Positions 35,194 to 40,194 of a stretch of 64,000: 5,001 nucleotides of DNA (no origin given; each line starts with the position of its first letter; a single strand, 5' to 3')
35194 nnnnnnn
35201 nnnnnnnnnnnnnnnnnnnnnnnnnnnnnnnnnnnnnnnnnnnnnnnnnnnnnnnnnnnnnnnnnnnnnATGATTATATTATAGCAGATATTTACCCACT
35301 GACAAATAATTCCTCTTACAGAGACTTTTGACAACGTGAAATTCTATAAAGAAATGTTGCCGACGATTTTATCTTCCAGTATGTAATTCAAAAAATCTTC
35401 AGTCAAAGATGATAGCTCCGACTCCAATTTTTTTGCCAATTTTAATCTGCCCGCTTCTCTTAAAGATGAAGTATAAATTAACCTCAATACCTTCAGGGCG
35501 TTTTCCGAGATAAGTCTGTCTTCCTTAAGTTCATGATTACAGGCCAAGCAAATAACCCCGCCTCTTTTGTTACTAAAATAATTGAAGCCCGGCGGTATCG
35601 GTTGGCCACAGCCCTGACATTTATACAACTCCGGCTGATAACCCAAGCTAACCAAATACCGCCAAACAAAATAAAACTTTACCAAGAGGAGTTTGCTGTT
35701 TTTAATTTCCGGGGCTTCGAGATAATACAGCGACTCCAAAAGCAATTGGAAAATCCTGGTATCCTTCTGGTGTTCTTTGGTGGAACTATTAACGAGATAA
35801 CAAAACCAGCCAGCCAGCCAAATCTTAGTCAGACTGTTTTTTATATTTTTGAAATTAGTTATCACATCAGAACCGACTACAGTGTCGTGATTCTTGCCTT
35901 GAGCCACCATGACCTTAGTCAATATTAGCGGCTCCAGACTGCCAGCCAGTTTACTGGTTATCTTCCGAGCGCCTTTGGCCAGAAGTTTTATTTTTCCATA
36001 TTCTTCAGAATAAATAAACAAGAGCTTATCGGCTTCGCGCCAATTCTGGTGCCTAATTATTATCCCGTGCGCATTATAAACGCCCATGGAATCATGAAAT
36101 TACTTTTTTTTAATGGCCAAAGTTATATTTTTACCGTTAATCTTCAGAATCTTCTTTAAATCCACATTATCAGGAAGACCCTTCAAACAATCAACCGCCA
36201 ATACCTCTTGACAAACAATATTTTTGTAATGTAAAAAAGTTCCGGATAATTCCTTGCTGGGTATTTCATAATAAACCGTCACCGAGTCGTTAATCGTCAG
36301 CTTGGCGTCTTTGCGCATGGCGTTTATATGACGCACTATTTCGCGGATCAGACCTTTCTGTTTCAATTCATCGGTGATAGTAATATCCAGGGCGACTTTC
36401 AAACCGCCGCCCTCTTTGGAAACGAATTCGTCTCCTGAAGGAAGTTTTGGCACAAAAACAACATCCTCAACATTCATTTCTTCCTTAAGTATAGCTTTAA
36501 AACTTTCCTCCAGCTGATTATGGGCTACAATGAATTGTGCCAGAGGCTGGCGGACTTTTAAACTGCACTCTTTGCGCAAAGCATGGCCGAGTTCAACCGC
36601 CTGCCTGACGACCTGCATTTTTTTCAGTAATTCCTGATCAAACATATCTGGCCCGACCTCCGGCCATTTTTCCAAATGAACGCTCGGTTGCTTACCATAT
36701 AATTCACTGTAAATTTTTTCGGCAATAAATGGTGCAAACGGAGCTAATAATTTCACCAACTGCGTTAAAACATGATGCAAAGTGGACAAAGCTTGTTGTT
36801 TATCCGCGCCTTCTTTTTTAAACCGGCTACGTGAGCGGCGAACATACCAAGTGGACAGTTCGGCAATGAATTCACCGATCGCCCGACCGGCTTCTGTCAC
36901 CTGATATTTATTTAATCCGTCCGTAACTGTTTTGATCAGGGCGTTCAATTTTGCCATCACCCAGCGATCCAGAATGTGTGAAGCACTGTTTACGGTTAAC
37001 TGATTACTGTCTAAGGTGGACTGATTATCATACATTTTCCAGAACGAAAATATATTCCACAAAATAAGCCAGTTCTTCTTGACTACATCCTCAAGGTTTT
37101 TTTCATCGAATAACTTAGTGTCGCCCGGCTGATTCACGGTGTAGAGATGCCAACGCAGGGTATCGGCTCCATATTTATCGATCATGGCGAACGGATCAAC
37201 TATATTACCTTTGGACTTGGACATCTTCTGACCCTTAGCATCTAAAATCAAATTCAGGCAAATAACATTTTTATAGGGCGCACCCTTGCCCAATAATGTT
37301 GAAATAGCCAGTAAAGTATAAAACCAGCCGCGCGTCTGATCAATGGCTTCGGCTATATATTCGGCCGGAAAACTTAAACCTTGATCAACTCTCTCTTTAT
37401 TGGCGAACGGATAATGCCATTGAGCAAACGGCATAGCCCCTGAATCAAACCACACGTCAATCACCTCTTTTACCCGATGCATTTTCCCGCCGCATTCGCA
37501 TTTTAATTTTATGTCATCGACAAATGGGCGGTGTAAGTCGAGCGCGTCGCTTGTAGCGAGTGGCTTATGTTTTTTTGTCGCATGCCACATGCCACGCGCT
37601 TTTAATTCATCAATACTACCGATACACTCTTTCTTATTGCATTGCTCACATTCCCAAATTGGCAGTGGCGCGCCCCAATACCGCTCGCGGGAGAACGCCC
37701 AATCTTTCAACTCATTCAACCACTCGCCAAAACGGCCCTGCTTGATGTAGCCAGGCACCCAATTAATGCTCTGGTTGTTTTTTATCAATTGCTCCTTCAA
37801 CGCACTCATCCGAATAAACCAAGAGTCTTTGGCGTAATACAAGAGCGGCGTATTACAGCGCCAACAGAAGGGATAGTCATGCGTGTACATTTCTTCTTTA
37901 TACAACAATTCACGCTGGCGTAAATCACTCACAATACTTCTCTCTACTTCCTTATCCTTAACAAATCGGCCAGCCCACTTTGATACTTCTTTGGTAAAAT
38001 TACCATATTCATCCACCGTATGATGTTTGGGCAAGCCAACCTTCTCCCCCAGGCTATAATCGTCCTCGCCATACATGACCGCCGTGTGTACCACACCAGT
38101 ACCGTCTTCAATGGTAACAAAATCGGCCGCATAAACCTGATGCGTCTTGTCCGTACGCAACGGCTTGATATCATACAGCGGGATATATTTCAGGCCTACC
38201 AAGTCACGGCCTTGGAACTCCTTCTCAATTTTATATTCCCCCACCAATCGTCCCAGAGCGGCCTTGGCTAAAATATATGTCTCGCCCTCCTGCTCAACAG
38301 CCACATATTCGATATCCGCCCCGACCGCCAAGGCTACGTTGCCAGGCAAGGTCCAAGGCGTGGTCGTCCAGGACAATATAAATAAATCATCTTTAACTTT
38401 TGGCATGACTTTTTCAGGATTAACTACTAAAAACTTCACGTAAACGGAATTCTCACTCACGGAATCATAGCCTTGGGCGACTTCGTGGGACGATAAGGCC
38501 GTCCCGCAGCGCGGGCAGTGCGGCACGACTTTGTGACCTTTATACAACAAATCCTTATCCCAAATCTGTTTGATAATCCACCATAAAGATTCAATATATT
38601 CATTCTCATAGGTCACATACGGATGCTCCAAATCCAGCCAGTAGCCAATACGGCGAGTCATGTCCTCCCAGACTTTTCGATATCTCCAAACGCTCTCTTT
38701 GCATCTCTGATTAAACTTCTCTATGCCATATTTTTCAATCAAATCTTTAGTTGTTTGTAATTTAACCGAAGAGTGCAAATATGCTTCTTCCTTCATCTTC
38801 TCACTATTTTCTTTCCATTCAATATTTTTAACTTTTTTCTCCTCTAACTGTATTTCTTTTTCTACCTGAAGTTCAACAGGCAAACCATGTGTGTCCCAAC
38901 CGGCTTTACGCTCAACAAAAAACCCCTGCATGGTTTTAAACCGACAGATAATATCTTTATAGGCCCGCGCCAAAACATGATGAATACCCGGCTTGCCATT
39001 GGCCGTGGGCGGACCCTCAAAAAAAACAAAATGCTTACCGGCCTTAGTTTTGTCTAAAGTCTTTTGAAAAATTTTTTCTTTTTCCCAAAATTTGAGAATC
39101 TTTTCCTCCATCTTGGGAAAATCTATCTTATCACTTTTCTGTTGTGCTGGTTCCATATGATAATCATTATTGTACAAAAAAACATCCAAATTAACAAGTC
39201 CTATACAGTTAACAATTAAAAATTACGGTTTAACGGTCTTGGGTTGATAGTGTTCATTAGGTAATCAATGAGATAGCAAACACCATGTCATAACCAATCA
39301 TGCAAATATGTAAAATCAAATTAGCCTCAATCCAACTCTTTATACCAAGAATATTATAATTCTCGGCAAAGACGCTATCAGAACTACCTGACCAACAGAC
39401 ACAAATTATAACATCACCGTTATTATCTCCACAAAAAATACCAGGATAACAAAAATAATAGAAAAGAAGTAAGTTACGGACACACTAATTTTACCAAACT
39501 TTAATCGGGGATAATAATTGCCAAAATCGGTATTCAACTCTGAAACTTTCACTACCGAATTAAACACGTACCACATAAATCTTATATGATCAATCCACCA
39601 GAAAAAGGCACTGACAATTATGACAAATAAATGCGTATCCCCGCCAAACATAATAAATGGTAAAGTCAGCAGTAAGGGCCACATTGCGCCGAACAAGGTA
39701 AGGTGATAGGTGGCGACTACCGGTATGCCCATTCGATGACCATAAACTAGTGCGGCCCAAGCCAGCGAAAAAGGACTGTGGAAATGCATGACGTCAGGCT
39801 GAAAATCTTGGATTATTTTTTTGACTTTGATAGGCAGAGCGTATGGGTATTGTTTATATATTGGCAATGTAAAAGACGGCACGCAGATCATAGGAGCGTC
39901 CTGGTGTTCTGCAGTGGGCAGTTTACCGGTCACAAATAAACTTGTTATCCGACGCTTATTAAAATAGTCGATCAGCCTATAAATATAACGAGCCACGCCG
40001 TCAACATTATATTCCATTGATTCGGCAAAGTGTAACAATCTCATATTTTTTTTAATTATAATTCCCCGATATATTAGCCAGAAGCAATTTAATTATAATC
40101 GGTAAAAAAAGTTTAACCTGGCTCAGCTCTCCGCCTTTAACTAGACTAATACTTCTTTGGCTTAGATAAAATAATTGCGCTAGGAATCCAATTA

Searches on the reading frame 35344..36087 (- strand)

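Call 29: search_protein_families(library=pfam, proteins=[window:35344-36087:-], max_evalue=0.00001)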
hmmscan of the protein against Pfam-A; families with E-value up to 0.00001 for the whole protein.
window:35344-36087:- (247 aa): 2 families
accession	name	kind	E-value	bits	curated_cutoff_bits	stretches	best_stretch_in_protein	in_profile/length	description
PF02565.21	RecO_C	-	5.6e-23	81.9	22.1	1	86-240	4-152/157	Recombination protein O C terminal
PF11967.14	RecO_N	-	2.1e-17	63.4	27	1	1-78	1-79/80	Recombination protein O N terminal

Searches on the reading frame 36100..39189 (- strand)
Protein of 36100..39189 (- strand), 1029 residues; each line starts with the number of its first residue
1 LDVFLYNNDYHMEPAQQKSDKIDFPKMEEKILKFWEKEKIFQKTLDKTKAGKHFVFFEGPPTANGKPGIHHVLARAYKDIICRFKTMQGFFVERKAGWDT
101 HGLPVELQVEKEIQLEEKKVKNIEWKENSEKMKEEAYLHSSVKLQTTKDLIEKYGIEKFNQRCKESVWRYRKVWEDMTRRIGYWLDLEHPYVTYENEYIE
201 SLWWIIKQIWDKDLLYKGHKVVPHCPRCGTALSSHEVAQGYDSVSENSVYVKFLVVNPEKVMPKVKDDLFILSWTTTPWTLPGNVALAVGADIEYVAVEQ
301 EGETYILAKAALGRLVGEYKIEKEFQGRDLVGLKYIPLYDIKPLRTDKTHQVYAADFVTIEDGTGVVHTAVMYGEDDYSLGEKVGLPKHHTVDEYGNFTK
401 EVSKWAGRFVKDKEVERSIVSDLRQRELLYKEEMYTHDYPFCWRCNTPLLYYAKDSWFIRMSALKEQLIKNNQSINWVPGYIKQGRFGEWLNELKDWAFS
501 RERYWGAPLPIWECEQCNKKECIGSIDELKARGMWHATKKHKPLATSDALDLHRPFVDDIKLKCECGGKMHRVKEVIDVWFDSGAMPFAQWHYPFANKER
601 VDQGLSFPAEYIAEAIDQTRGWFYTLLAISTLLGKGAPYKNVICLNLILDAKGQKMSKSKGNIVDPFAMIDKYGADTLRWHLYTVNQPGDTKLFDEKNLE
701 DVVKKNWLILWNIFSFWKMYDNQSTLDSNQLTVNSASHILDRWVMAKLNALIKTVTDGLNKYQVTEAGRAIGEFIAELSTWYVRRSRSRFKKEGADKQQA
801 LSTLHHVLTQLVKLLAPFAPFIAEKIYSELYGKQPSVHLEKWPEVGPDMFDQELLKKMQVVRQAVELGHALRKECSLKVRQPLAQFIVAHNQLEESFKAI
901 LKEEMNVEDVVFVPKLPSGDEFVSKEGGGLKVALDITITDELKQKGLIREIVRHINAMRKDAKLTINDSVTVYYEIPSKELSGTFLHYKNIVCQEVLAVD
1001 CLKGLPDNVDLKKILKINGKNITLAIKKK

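Call 29: search_protein_families(library=pfam, proteins=[window:36100-39189:-], max_evalue=0.00001)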
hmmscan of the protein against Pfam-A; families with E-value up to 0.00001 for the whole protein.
window:36100-39189:- (1029 aa): 4 families
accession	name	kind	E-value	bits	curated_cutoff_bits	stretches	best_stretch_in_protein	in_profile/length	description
PF00133.28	tRNA-synt_1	-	1.1e-120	403.7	22.7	2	145-689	86-409/414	tRNA synthetases class I (I, L, M and V)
PF08264.19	Anticodon_1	-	3.1e-35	121.7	25.1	1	741-883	1-144/148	Anticodon-binding domain of tRNA ligase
PF19302.4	DUF5915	-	7.3e-20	71.8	27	1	923-1028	93-194/195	Domain of unknown function (DUF5915)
PF09334.17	tRNA-synt_1g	-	3.5e-17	62.7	20.1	1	612-696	284-368/391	tRNA synthetases class I (M)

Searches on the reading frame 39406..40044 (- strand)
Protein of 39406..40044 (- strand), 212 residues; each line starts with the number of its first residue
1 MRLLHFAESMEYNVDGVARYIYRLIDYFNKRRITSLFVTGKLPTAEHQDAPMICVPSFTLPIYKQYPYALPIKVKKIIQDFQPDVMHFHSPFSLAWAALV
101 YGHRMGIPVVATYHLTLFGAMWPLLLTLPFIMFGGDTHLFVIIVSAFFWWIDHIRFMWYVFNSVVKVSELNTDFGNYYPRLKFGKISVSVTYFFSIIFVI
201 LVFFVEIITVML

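Call 29: search_protein_families(library=pfam, proteins=[window:39406-40044:-], max_evalue=0.00001)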
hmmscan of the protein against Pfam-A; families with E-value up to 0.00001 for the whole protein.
window:39406-40044:- (212 aa): 3 families
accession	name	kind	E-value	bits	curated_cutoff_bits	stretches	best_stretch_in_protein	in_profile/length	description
PF13439.12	Glyco_transf_4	-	6.9e-18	65.7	28.5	1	14-118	1-108/170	Glycosyltransferase Family 4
PF13579.12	Glyco_trans_4_4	-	3.4e-09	37.7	29.7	1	16-118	2-106/158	Glycosyl transferase 4-like domain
PF13477.12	Glyco_trans_4_2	-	2.1e-06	28.4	23.4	1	20-114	12-107/139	Glycosyl transferase 4-like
